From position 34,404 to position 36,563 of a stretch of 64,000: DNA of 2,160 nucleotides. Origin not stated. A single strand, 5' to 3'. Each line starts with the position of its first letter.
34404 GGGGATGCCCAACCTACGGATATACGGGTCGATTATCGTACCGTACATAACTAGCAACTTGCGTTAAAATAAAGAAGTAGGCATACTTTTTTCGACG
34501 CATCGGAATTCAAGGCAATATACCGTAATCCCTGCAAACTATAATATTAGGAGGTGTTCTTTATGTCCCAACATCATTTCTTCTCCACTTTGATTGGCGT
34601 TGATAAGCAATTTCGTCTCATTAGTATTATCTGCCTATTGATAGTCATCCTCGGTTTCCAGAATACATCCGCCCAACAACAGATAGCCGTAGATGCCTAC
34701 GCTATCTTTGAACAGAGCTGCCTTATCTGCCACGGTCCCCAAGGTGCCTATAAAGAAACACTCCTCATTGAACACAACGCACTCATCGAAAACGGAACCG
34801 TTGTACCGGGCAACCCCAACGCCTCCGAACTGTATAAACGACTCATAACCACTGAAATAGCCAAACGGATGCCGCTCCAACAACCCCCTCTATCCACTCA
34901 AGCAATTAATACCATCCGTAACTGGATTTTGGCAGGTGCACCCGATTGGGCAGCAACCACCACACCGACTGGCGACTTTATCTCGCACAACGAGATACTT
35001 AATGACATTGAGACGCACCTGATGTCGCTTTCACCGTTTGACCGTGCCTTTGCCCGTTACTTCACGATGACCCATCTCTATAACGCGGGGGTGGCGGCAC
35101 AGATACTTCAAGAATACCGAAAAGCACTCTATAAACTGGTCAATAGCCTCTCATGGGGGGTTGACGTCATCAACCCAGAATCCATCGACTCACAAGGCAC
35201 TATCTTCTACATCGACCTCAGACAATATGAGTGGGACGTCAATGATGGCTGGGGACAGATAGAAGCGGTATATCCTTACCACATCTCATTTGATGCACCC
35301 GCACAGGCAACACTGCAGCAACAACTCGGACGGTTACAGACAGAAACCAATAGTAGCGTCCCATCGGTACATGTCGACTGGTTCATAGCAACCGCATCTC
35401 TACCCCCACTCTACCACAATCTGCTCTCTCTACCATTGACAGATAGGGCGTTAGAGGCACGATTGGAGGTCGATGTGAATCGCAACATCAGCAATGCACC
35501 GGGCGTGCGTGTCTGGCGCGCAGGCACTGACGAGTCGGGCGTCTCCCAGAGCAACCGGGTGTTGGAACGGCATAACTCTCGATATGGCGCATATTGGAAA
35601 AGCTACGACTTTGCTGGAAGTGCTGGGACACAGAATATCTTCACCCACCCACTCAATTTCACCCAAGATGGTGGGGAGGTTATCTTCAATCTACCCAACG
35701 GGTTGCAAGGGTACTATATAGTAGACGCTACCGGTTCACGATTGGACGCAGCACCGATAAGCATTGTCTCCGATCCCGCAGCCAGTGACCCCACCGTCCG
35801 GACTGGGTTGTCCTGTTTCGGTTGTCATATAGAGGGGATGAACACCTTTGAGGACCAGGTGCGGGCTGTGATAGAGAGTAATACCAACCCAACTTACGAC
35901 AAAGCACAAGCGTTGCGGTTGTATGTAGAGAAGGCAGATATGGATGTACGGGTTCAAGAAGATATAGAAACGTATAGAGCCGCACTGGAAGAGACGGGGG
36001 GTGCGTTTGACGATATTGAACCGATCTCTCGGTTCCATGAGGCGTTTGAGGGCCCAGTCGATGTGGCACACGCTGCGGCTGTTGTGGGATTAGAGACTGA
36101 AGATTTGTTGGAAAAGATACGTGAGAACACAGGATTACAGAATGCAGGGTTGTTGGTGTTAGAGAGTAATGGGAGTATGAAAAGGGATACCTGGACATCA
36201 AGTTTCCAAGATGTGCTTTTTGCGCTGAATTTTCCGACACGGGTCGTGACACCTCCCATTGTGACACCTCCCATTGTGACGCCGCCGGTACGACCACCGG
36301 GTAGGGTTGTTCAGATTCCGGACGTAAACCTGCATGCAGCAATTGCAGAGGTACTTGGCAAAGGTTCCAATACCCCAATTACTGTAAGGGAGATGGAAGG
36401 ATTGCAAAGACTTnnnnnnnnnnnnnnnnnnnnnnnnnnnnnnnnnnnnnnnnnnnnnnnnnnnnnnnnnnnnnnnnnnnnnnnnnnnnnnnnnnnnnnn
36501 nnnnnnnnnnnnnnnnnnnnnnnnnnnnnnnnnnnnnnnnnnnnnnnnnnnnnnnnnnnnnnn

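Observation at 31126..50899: Enzyme-free cohesin-dockerin system: five LRR proteins that each carry both a cohesin and a dockerin, plus a free two-cohesin scaffoldin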

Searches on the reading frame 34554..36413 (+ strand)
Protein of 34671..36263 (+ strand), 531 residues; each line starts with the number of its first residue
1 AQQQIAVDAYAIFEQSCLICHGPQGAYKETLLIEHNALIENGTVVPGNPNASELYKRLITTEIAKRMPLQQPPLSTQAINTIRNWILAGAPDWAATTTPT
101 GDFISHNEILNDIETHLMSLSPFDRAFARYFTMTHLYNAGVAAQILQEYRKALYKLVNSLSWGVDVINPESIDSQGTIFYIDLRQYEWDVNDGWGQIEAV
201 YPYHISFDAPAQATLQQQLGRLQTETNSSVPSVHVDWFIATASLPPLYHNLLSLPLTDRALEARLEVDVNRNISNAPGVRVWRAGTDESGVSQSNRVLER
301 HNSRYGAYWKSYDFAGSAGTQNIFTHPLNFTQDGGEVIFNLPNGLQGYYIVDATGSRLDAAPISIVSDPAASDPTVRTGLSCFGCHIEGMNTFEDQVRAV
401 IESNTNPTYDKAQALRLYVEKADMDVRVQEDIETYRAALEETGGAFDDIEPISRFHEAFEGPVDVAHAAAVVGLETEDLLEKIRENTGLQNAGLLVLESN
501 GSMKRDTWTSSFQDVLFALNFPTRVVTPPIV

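Call 27: search_protein_families(library=pfam, proteins=[window:34671-36263:+], max_evalue=10)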
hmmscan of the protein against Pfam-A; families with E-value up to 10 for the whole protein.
window:34671-36263:+ (531 aa): 5 families
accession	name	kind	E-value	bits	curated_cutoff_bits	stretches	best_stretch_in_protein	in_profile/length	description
PF07635.16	PSCyt1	-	4.2e-05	24.5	22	1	17-68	1-56/59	Planctomycete cytochrome C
PF13442.11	Cytochrome_CBB3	-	0.00015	22.5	27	1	10-86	7-68/68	Cytochrome C oxidase, cbb3-type, subunit III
PF06934.16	CTI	-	0.0044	16.1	25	1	58-160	79-174/692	Fatty acid cis/trans isomerase (CTI)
PF09699.15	Paired_CXXCH_1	-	0.03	14.5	20.6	1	14-32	6-24/41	Doubled CXXCH motif (Paired_CXXCH_1)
PF00034.26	Cytochrom_C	-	0.083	14.7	21.3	1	9-87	4-87/90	Cytochrome c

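Call 28: search_solved_structures(query=window:34671-36263:+, max_evalue=1)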
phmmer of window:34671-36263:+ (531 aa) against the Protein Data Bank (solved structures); distinct sequences matched with E-value up to 1: 2.
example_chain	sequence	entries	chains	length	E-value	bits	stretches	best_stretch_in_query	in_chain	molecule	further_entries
5mab_A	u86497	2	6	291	0.17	13.5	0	15-92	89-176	FoxE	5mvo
8snh_G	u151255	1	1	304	0.28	12.8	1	11-85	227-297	Cbb3-type cytochrome c oxidase subunit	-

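Call 31: find_homologous_proteins(query=window:34671-36263:+, max_evalue=0.001)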
Query window:34671-36263:+ (531 aa): 1795 proteins with E <= 0.001 among 8000 candidates; the best 120 are listed.
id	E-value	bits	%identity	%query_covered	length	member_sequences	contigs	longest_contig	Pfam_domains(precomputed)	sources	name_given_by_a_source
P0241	7.3e-289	977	79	100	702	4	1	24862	PF07635.17,PF12799.14,PF13855.13,PF13442.12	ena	-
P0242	7.4e-288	973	79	98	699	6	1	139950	PF07635.17,PF12799.14,PF13442.12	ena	-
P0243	1.5e-287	972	78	98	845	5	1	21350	PF12799.14,PF13855.13,PF23952.2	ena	-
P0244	9.1e-287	970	79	100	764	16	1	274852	PF07635.17,PF12799.14,PF13855.13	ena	-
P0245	1.9e-286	969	79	100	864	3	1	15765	PF07635.17,PF12799.14,PF13855.13,PF23952.2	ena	-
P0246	3.0e-286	968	79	99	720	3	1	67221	PF07635.17,PF12799.14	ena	-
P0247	4.0e-286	968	79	100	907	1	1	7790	PF14580.13,PF07635.17,PF12799.14,PF13855.13,PF23952.2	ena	-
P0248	2.4e-285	965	79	100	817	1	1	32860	PF23598.2,PF14580.13,PF07635.17,PF12799.14,PF23952.2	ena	-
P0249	4.1e-285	964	79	99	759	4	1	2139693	PF07635.17,PF12799.14,PF13855.13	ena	-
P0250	7.5e-285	963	78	100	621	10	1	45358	PF07635.17,PF13442.12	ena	-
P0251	1.8e-284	962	78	100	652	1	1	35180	PF07635.17,PF13442.12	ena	-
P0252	2.3e-284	962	80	98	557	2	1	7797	PF07635.17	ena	-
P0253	4.4e-284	961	78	99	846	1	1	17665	PF07635.17,PF12799.14,PF13855.13,PF23952.2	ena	-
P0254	4.7e-284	961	80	98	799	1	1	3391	PF07635.17,PF12799.14,PF13855.13,PF13442.12,PF23952.2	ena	-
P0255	5.3e-284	961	78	100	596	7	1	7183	PF07635.17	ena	-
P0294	4.5e-278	941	78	100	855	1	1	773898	PF07635.17,PF12799.14,PF13855.13,PF23952.2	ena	-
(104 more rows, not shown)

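Call 34: find_encoding_contigs(protein=P0294, flank=8000, max_places=2)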
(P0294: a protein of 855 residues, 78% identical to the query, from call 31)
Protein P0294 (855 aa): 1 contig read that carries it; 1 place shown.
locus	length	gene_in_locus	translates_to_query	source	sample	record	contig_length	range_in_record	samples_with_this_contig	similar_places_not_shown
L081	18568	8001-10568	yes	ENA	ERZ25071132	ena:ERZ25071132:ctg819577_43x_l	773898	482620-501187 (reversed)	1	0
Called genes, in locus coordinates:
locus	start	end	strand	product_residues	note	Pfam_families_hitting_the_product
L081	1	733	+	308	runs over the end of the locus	PF00248:Aldo_ket_red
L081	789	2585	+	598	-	PF00963:Cohesin, PF18962:Por_Secre_tail (faint), PF13860:FlgD_ig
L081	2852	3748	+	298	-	PF13340:DUF4096, PF01609:DDE_Tnp_1, PF13612:DDE_Tnp_1_3 (weak)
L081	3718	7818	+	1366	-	PF07635:PSCyt1 (faint), PF23952:LRR_EndoS (faint), PF12799:LRR_4, PF13855:LRR_8, PF00963:Cohesin, PF00404:Dockerin_1 (weak), PF13860:FlgD_ig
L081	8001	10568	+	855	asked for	PF07635:PSCyt1 (faint), PF23952:LRR_EndoS (faint), PF12799:LRR_4, PF13855:LRR_8 (weak)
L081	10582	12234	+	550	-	PF00963:Cohesin, PF00404:Dockerin_1, PF18962:Por_Secre_tail (faint), PF13860:FlgD_ig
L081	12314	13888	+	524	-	PF00963:Cohesin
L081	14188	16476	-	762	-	PF13620:CarboxypepD_reg, PF13715:CarbopepD_reg_2, PF17802:SpaA (weak), PF07715:Plug (weak)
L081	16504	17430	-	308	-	PF02629:CoA_binding, PF13607:Succ_CoA_lig, PF00549:Ligase_CoA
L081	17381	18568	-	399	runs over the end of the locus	PF08442:ATP-grasp_2, PF13549:ATP-grasp_5, PF24948:Citrate_synth_N (weak), PF16114:Citrate_bind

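Call 37: search_protein_families(library=pfam, alignment_id=A2, max_evalue=0.1)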
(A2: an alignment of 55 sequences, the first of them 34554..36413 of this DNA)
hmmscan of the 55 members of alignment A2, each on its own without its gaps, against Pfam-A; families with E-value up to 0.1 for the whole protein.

A. member 1, window:34554-36413:+ (620 aa): 4 families
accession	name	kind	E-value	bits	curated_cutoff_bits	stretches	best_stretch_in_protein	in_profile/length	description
PF07635.16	PSCyt1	-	6.1e-05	24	22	1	56-107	1-56/59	Planctomycete cytochrome C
PF13442.11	Cytochrome_CBB3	-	0.00022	21.9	27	1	49-125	7-68/68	Cytochrome C oxidase, cbb3-type, subunit III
PF06934.16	CTI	-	0.0055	15.8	25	1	97-199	79-174/692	Fatty acid cis/trans isomerase (CTI)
PF09699.15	Paired_CXXCH_1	-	0.042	14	20.6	0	53-71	6-24/41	Doubled CXXCH motif (Paired_CXXCH_1)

B. families by the number of members that match (of 55 scanned): 20 families
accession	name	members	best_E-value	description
PF13442.11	Cytochrome_CBB3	55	7e-08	Cytochrome C oxidase, cbb3-type, subunit III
PF07635.16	PSCyt1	54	7.8e-09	Planctomycete cytochrome C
PF09699.15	Paired_CXXCH_1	44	0.00017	Doubled CXXCH motif (Paired_CXXCH_1)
PF00034.26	Cytochrom_C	42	8.8e-05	Cytochrome c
PF06934.16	CTI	39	3.3e-06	Fatty acid cis/trans isomerase (CTI)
PF14522.11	Cytochrome_C7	8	0.05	Cytochrome c7 and related cytochrome c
PF22350.2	Int_EF-hand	3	0.00047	Internalin, EF-hand domain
PF11845.13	Tll0287-like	3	0.055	Tll0287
PF14537.11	Cytochrom_c3_2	3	0.082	Cytochrome c3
PF03150.19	CCP_MauG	2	0.0081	Di-haem cytochrome c peroxidase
PF03704.23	BTAD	2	0.014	Bacterial transcriptional activator domain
PF14376.11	Haem_bd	2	0.047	Haem-binding domain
PF15575.11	Imm49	2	0.074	Immunity protein 49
PF22113.1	Mtrc-MtrF_II-IV_dom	2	0.085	Outer membrane cytochrome MtrC/MtrF-like, domains II/IV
PF23952.1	LRR_EndoS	1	0.03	Endo-beta-N-acetylglucosaminidase EndoS LRR domain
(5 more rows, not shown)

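Call 38: search_solved_structures(query=A2, max_evalue=1)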
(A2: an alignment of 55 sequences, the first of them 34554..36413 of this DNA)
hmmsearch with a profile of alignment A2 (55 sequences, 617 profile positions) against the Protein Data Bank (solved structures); distinct sequences matched with E-value up to 1: 28.
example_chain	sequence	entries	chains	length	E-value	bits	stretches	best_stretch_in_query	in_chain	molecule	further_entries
4ezg_A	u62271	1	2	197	8e-05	24.6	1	564-617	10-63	Putative uncharacterized protein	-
5mab_A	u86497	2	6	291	0.00015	23.6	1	73-133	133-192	FoxE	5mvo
4l3f_A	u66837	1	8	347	0.00016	23.6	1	564-617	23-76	Internalin K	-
4l3a_A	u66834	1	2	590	0.00025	22.9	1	563-617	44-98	Internalin K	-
8snh_G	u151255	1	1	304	0.003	19.4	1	35-112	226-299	Cbb3-type cytochrome c oxidase subunit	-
3bz5_A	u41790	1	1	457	0.019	16.7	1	570-617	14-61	Internalin-J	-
7o38_A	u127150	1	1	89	0.025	16.3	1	31-112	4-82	Cytochrome c-552 Ks_3357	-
1otn_A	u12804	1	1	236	0.054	15.2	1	568-617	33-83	Internalin B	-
1otm_A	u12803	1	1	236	0.07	14.8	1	568-617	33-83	internalin B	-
6dbf_A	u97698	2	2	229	0.079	14.7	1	569-617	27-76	Listeria virulence factor InlB | InlB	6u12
1oto_A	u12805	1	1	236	0.11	14.2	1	568-617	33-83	Internalin B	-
1d0b_A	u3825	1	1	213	0.12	14.1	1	570-617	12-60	INTERNALIN B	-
4psj_A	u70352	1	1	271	0.25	13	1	569-617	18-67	OR464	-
4pq8_A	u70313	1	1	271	0.54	11.9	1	569-617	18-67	DESIGNED PROTEIN OR465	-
4cc4_A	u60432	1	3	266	0.6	11.8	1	569-616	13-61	INLC PROTEIN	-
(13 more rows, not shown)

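Call 54: predict_structure(alignment_id=A3)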
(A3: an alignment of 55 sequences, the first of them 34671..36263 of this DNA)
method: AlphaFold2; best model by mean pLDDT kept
length: 531 residues; sequences in the alignment: 55
mean_pLDDT: 36.5   pTM: 0.20
mean pLDDT of the five models: 36.5, 36.3, 36.1, 33.3, 32.8
residues with pLDDT >= 90: 0; 70-90: 2; 50-70: 52; < 50: 477
segments of 3 or more residues with pLDDT < 50: 1-72, 81-114, 116-463, 470-474, 505-509, 525-531
pLDDT, mean of each block of 10 residues (from residue 1): 37 38 32 29 32 41 44 52 40 29 35 45 40 36 41 32 25 32 27 31 34 44 38 24 23 27 32 25 24 29 31 28 25 39 38 44 39 26 26 33 41 32 37 42 37 28 52 58 62 53 51 54 44 32
secondary structure, 60 per line:
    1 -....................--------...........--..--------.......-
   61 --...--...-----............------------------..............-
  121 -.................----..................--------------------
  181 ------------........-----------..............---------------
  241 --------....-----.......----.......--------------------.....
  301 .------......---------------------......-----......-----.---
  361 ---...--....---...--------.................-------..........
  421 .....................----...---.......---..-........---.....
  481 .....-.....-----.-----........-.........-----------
elements in order: H2-21 H30-38 H53-59 H76-87 H106-119 H122-138 H143-160 H193-200 H212-225 H249-252 H258-264 H269-275 E296-301 E308-313 E335-340 E346-351 E364-366 H369-372 H387-403 H411-441 H452-458 H465-472 H476-485 H487-491 H505-510 H512-520

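Call 65: search_protein_representatives(protein=window:34671-36263:+)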
Query: 531 residues. Proteins with E-value up to 0.001 (for the whole library): 5366; up to 1e-10: 2943; up to 1e-30: 1542. The best 150 are listed.
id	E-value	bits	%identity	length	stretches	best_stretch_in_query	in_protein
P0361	4.2e-254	860.2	70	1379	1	1-529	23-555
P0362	4.9e-220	747.8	64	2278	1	1-531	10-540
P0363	5.1e-218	741.2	61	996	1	1-531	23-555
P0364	3.0e-217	738.6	63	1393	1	1-528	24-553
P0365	1.3e-216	736.6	63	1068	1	1-530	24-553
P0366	4.5e-214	728.1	62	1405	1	1-522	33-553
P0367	2.9e-206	702.4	62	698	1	1-521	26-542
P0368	1.6e-204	696.6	61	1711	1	1-528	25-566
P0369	5.2e-204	694.9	62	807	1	1-521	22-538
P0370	1.2e-202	690.4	61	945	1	1-520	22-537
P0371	1.4e-199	680.3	60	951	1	1-528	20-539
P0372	3.3e-199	679.1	60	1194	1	1-522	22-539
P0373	5.3e-195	665.2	59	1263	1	1-527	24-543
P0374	2.2e-194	663.1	59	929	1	1-521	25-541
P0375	1.3e-192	657.4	58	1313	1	1-520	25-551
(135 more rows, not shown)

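Call 67: search_protein_families(library=pfam, alignment_id=A4, max_evalue=0.001)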
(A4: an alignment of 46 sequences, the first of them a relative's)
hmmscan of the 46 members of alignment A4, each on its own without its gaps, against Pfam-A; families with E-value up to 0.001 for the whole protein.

A. member 1, P0394 (1152 aa): 5 families
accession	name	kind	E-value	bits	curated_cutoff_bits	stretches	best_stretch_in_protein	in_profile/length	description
PF13249.12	SQHop_cyclase_N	-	4.9e-09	36.2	26.2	1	898-1010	2-106/291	Squalene-hopene cyclase N-terminal domain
PF09492.16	Pec_lyase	-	8.6e-06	25.7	22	1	931-972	47-89/292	Pectic acid lyase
PF13243.12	SQHop_cyclase_C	-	9.6e-06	25.3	26.1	0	891-966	155-227/319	Squalene-hopene cyclase C-terminal domain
PF07635.16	PSCyt1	-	0.00011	23.2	22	0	30-81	1-58/59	Planctomycete cytochrome C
PF13442.11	Cytochrome_CBB3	-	0.00019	22.1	27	0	20-99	4-68/68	Cytochrome C oxidase, cbb3-type, subunit III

B. families by the number of members that match (of 46 scanned): 118 families (the first 25 are shown)
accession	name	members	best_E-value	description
PF07635.16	PSCyt1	40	2.9e-17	Planctomycete cytochrome C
PF13442.11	Cytochrome_CBB3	29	1.9e-08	Cytochrome C oxidase, cbb3-type, subunit III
PF00069.31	Pkinase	8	1.8e-50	Protein kinase domain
PF07714.23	PK_Tyr_Ser-Thr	8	2.2e-34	Protein tyrosine and serine/threonine kinase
PF25173.1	Beta-prop_WDR3_1st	7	4.8e-80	WDR3 first beta-propeller domain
PF25174.1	Beta-prop_THOC3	7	1.1e-78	THOC3 beta-propeller domain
PF24814.1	WD40_Prp19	7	9.1e-69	Prp19 WD40 domain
PF00400.38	WD40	7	3.4e-65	WD domain, G-beta repeat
PF25175.1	Beta-prop_WDR5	7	3.2e-58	WDR5 beta-propeller domain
PF24807.1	WD40_CDC20-Fz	7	9.2e-55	CDC20/Fizzy WD40 domain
PF25172.1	Beta-prop_WDR3_2nd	7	2.1e-53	WDR3 second beta-propeller domain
PF03781.23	FGE-sulfatase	7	1.6e-52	Sulfatase-modifying factor enzyme 1-like domain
PF24817.1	WD40_WDHD1_1st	7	2.5e-45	WDHD1 first WD40 domain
PF23414.1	Beta-prop_EML_2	7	8.3e-44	Echinoderm microtubule-associated protein second beta-propeller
PF25168.1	Beta-prop_WDR36-Utp21_2nd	6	1.1e-39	WDR36/Utp21 second beta-propeller domain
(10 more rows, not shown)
